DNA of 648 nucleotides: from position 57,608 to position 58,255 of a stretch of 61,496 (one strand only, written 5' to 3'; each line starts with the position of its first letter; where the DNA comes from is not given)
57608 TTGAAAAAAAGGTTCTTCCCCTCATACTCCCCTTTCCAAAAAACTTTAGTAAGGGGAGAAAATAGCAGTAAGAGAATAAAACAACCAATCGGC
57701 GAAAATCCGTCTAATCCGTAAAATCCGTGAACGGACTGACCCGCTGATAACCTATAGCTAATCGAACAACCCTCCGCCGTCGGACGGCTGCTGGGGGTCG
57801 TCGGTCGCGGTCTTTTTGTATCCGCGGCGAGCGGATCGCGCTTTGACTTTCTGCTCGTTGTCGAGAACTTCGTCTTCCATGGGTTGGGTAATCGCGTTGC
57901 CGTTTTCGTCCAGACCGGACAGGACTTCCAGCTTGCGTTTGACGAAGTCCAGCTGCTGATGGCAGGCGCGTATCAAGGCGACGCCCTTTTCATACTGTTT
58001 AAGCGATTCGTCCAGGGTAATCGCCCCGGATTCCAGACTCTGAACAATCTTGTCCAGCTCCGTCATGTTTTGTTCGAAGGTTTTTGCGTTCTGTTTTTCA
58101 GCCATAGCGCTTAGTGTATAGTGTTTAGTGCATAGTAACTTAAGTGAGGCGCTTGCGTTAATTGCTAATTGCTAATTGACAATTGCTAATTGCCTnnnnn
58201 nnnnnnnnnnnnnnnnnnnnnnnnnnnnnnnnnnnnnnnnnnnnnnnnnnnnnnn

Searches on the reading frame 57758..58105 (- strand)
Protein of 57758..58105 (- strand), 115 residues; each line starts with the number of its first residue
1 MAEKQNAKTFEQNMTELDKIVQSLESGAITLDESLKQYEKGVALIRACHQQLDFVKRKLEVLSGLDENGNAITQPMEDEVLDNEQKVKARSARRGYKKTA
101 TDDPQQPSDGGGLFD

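Call 30: search_protein_families(library=pfam, proteins=[window:57758-58105:-])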
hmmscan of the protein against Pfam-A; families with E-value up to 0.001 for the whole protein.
window:57758-58105:- (115 aa): 1 family
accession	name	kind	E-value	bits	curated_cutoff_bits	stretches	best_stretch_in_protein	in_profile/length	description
PF02609.21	Exonuc_VII_S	-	2.2e-19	69.7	24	1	10-60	1-51/52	Exonuclease VII small subunit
